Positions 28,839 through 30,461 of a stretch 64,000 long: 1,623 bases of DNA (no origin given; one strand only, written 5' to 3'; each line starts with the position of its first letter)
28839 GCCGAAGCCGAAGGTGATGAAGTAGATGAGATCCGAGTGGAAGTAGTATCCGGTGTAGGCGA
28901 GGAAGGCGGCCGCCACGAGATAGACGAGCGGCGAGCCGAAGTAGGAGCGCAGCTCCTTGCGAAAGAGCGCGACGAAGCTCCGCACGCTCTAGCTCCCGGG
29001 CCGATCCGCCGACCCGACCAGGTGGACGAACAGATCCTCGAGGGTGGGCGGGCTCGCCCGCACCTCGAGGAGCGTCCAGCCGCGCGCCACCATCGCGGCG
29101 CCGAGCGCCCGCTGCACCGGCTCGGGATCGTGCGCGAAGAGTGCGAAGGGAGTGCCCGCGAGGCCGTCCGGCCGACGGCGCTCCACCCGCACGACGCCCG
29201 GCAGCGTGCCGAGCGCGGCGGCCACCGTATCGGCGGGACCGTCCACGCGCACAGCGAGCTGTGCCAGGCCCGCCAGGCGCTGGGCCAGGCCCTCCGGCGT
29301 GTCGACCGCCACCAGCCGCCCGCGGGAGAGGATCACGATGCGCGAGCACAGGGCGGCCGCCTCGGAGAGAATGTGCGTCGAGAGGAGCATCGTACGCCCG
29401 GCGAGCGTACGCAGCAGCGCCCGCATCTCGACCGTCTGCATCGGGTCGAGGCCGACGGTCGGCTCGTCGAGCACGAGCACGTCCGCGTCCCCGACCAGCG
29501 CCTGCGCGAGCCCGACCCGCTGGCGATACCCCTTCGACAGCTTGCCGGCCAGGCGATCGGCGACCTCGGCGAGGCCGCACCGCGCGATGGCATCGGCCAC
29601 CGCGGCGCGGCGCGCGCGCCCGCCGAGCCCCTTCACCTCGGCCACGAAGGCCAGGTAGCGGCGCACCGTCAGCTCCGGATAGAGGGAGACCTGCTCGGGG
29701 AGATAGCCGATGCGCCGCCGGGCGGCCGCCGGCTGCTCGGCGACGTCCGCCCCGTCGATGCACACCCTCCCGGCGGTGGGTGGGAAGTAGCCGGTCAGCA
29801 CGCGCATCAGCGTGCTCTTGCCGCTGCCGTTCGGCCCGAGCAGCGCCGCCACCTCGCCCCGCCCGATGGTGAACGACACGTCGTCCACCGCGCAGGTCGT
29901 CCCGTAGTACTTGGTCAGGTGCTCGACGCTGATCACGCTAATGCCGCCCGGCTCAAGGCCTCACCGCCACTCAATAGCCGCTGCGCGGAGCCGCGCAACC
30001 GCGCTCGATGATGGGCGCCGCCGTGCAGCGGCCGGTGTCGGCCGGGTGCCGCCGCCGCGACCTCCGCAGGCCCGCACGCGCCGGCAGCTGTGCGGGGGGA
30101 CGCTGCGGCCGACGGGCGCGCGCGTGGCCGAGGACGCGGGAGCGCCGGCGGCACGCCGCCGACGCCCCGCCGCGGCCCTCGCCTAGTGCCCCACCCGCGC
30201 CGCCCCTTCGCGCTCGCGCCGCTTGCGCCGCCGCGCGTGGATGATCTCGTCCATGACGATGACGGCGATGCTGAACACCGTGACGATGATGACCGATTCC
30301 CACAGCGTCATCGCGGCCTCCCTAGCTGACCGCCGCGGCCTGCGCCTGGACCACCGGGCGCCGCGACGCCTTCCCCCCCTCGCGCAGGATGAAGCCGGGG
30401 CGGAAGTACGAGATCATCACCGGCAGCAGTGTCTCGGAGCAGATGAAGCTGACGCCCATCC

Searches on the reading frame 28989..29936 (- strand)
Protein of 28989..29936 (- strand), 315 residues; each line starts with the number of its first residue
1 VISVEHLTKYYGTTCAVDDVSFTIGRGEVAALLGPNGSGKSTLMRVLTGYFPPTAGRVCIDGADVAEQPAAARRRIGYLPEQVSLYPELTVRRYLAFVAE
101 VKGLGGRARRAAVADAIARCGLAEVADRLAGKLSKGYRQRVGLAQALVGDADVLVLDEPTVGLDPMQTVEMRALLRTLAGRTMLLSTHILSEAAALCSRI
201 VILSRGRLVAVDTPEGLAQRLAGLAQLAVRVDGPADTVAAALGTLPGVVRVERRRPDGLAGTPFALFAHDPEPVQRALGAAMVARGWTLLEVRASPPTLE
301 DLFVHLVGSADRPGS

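Call 36: search_protein_families(library=pfam, proteins=[window:28989-29936:-], max_evalue=0.001)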
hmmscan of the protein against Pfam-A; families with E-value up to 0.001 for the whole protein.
window:28989-29936:- (315 aa): 3 families
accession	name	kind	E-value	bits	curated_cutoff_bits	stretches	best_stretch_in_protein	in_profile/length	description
PF00005.33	ABC_tran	-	7.1e-35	121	25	1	18-160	2-136/137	ABC transporter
PF13304.12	AAA_21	-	8.3e-09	36.4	27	1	29-47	1-19/304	AAA domain, putative AbiEii toxin, Type IV TA system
PF13555.12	AAA_29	-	0.0007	19.7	27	0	19-44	14-39/61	P-loop containing region of AAA domain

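Call 84: search_protein_families(library=ncbifam, proteins=[window:28989-29936:-], max_evalue=0.001)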
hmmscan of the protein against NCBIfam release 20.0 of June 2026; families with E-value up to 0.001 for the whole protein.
window:28989-29936:- (315 aa): 188 families (the best 25 are shown)
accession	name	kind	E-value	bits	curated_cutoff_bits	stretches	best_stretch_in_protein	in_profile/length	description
TIGR03522.1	GldA_ABC_ATP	equivalog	7.9e-79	265.2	402.6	1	2-306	3-300/301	gliding motility-associated ABC transporter ATP-binding subunit GldA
TIGR01188.1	drrA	subfamily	7.5e-63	212.6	312.45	1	9-308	1-302/302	daunorubicin resistance ABC transporter, ATP-binding protein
NF033858.1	ABC2_perm_RbbA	equivalog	6.2e-56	189.9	1050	1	2-220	267-487/909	ribosome-associated ATPase/putative transporter RbbA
NF010060.0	PRK13537.1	equivalog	1e-49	169.1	521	1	2-309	16-310/314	nodulation factor ABC transporter ATP-binding protein NodI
TIGR03864.1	PQQ_ABC_ATP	hypoth_equivalog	4.1e-49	167.1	302.25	1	2-221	2-223/236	ABC transporter, ATP-binding subunit, PQQ-dependent alcohol dehydrogenase system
NF010059.0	PRK13536.1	equivalog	6.5e-49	166.5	549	1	2-308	44-337/342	nodulation factor ABC transporter ATP-binding protein NodI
TIGR01288.1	nodI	equivalog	4.7e-48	163.7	424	1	3-309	6-299/303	nodulation factor ABC transporter ATP-binding protein NodI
TIGR00968.1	3a0106s01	subfamily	6.3e-46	156.8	342.75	1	2-219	1-220/237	sulfate ABC transporter ATP-binding protein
TIGR01186.1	proV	subfamily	1.4e-44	152.7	326.6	1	11-217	3-217/363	betaine/proline/choline family ABC transporter ATP-binding protein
TIGR03265.1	PhnT2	equivalog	2.7e-41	142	457.7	1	2-218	5-223/353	putative 2-aminoethylphosphonate ABC transporter ATP-binding protein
TIGR03740.1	galliderm_ABC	subfamily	3.6e-41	141.3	309.75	1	3-209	2-203/223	lantibiotic protection ABC transporter ATP-binding subunit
TIGR04406.1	LPS_export_lptB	equivalog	6e-41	140.3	240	1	2-217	2-222/239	LPS export ABC transporter ATP-binding protein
TIGR03873.1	F420-0_ABC_ATP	hypoth_equivalog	5.4e-40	137.3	372.4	1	3-215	3-222/256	putative F420-0 ABC transporter ATP-binding protein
NF008621.0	PRK11607.1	equivalog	5.4e-39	134.1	613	1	2-217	20-237/377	putrescine ABC transporter ATP-binding subunit PotG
NF007082.0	PRK09536.1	equivalog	5.9e-39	134.3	537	1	1-217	3-226/402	corrinoid ABC transporter ATPase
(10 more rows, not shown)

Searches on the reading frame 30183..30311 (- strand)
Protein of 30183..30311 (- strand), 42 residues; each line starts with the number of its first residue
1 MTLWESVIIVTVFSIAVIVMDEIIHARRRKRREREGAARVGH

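Call 76: search_protein_families(library=pfam, proteins=[window:30183-30311:-], max_evalue=0.01)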
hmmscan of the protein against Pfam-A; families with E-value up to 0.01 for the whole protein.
window:30183-30311:- (42 aa): 0 families
